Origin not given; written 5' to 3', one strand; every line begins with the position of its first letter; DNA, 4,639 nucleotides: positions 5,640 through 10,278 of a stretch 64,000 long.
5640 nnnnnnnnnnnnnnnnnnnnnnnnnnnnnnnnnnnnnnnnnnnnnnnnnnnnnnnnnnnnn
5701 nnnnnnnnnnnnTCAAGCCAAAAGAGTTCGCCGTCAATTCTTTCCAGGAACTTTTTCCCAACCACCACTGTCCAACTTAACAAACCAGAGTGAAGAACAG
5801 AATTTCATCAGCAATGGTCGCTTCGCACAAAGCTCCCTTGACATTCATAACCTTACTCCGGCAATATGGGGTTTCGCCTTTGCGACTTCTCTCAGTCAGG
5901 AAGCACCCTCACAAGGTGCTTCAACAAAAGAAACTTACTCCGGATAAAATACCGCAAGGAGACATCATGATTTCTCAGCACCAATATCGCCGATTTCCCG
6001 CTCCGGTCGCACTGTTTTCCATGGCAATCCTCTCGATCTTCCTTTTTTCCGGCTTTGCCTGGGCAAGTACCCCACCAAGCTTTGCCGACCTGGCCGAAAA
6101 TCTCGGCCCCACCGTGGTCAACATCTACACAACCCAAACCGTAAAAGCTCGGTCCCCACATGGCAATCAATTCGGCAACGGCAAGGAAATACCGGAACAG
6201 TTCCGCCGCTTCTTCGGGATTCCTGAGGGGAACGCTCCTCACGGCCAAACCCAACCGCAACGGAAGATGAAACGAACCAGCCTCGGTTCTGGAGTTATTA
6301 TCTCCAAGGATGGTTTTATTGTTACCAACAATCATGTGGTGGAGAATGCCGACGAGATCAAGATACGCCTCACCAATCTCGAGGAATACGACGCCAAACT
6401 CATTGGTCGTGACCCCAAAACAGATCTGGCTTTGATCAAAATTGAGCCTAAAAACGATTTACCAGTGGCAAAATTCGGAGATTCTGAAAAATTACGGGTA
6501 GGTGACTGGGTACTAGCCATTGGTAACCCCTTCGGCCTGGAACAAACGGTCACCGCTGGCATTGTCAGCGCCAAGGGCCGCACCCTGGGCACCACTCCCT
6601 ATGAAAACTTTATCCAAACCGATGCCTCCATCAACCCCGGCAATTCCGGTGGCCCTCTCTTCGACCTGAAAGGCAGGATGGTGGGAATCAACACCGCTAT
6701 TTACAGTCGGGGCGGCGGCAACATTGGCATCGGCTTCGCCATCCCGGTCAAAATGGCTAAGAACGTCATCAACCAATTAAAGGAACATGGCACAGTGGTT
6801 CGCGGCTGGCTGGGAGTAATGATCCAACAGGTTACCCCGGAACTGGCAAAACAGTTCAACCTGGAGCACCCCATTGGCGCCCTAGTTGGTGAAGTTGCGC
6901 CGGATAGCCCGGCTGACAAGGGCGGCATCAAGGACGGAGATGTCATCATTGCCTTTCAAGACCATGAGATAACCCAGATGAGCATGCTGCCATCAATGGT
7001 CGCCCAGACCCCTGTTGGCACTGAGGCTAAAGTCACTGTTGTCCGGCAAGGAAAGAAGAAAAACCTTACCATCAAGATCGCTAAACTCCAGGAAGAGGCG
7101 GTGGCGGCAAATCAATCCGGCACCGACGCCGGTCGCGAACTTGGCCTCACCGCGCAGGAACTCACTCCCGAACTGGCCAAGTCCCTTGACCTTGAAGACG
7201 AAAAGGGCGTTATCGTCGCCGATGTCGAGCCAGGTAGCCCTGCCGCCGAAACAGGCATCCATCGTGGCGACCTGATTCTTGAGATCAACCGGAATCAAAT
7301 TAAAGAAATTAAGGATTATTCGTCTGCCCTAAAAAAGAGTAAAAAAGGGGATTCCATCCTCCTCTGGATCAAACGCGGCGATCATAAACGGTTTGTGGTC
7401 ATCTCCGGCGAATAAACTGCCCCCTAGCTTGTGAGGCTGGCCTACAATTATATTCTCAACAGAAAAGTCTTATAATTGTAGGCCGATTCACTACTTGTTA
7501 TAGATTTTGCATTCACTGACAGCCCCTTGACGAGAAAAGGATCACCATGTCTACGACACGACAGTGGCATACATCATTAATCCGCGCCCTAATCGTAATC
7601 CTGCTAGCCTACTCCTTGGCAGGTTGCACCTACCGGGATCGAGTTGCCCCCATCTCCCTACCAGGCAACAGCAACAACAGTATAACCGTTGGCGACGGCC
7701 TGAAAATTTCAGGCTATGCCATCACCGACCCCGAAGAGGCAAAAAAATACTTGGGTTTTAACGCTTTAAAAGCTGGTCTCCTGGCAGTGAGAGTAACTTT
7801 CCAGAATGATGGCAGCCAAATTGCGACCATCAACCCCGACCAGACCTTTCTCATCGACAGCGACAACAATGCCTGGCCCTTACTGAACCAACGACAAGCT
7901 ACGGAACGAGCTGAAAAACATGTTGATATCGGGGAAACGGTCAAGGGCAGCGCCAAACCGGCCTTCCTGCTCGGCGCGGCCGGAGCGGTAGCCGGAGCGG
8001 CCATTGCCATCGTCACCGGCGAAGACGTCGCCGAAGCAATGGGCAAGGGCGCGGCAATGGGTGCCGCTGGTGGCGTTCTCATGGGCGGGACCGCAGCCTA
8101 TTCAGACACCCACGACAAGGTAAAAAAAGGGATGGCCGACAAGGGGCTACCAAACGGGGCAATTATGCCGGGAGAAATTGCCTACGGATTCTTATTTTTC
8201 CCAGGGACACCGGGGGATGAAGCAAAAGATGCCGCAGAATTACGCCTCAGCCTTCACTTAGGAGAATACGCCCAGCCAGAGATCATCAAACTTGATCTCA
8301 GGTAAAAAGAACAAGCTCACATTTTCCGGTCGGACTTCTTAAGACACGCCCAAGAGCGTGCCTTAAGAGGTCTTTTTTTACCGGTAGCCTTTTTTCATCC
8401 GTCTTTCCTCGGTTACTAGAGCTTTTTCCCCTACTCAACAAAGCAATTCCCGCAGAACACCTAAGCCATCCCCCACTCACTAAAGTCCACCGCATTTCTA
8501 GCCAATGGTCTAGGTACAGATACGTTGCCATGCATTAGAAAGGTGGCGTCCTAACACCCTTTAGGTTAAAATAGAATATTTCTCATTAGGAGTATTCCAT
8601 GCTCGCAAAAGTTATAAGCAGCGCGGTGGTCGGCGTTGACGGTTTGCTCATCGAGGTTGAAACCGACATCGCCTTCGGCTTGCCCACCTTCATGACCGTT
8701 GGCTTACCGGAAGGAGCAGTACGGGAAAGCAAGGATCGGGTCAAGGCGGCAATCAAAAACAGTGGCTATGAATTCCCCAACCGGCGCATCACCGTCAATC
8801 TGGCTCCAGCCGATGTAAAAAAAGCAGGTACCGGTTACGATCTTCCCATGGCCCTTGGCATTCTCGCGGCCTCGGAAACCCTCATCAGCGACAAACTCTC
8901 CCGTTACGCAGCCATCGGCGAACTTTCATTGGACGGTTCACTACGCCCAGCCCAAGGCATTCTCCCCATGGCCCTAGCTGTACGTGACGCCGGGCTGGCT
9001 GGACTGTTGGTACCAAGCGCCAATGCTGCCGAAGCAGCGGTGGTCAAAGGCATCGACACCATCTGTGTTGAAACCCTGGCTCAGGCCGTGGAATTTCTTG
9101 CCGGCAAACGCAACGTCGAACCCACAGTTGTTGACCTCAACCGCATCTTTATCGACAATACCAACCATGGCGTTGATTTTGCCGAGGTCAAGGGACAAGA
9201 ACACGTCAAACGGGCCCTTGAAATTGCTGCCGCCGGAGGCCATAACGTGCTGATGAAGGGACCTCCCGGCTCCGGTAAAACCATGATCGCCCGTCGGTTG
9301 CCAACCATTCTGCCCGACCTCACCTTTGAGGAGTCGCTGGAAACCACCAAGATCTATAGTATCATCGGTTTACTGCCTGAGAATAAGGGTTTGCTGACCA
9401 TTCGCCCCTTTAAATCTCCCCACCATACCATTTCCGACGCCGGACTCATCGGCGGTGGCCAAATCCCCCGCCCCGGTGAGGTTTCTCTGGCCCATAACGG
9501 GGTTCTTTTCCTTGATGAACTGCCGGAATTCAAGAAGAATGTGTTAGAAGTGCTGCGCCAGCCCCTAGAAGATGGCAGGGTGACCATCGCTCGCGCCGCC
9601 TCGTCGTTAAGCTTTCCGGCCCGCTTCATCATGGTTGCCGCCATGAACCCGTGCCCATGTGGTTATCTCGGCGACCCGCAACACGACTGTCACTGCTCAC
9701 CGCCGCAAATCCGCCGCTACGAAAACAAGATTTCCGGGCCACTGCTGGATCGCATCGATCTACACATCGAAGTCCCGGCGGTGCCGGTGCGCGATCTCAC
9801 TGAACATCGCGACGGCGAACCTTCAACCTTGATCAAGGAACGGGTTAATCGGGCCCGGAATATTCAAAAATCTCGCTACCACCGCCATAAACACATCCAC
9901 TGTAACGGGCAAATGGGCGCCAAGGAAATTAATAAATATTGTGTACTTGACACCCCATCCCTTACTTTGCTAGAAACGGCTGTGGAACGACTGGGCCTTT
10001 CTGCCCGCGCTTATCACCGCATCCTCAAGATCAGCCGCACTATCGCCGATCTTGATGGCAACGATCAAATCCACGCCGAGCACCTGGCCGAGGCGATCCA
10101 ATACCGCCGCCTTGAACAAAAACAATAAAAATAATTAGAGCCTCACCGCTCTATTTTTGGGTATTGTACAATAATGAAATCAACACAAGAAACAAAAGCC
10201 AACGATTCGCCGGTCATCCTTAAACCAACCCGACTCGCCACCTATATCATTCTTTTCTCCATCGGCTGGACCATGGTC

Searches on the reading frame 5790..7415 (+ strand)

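Call 9: search_protein_families(library=pfam, proteins=[window:5790-7415:+], max_evalue=0.001)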
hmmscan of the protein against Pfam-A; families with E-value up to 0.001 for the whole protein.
window:5790-7415:+ (541 aa): 7 families
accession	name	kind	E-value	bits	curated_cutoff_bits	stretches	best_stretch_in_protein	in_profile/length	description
PF13365.12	Trypsin_2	-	6e-39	134.5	27.6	1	166-300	1-144/144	Trypsin-like peptidase domain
PF13180.12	PDZ_2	-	4.2e-29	101.1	27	2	341-430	3-80/80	PDZ domain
PF00089.32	Trypsin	-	4.2e-24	86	20.6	1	151-327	9-220/220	Trypsin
PF17820.7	PDZ_6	-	5.3e-22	77.8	27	2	475-529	1-54/54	PDZ domain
PF00595.29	PDZ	-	8.6e-18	64.9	23.2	2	451-525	12-78/81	PDZ domain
PF14685.13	PDZ_Tricorn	-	8.2e-06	26.2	25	0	481-536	29-86/88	Tricorn protease PDZ domain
PF10459.15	Peptidase_S46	-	6.6e-05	22.2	22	0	163-186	46-69/698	Peptidase S46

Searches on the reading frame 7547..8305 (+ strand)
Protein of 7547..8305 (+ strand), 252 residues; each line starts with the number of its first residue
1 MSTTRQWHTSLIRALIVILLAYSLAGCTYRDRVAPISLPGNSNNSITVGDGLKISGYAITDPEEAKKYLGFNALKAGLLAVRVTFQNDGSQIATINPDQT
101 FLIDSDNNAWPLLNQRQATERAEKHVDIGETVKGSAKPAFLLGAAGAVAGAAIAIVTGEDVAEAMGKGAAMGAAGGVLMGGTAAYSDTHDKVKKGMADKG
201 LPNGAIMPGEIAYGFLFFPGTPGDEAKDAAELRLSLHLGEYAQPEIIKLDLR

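Call 9: search_protein_families(library=pfam, proteins=[window:7547-8305:+], max_evalue=0.001)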
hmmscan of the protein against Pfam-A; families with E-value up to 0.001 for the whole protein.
window:7547-8305:+ (252 aa): 1 family
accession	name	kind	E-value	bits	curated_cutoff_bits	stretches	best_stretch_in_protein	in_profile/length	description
PF11611.13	DUF4352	-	0.00053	20.7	25.9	0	78-135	37-96/122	Domain of unknown function (DUF4352)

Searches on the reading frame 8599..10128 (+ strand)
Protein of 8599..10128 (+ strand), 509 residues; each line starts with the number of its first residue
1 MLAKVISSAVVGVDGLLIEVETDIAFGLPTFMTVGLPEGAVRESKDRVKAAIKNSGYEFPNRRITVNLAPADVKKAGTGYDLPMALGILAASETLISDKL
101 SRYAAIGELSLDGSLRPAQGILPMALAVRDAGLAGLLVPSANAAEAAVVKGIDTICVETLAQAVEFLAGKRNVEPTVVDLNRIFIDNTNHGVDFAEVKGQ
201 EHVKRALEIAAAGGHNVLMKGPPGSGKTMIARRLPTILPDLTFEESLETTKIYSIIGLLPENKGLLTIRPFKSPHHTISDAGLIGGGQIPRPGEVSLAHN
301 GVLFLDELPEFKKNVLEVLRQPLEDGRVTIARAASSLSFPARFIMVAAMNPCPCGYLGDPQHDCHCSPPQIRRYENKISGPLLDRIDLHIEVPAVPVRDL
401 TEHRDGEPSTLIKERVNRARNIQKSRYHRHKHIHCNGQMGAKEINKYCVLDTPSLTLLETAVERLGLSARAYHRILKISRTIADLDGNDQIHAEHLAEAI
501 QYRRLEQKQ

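Call 9: search_protein_families(library=pfam, proteins=[window:8599-10128:+], max_evalue=0.001)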
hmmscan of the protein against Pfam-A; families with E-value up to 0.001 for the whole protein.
window:8599-10128:+ (509 aa): 7 families
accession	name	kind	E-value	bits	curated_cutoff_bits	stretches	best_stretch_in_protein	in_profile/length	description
PF01078.27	Mg_chelatase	-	6.5e-99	329.9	20.3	1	193-397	1-204/207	Magnesium chelatase, subunit ChlI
PF13541.12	ChlI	-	3.4e-45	153.3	27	1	20-142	1-121/121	Subunit ChlI of Mg-chelatase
PF13335.12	Mg_chelatase_C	-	7.2e-34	116.7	26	1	406-503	1-94/94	Magnesium chelatase, subunit ChlI C-terminal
PF07728.20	AAA_5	-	9e-10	39.1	22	1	299-353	66-125/139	AAA domain (dynein-related subfamily)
PF00493.29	MCM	-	2.7e-08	33.7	23.3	1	292-356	114-178/224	MCM P-loop domain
PF00158.32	Sigma54_activat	-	1.2e-06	28.7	20.2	0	286-345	80-139/168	Sigma-54 interaction domain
PF05496.18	RuvB_N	-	1e-05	25.8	27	0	194-232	6-51/159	Holliday junction DNA helicase RuvB P-loop domain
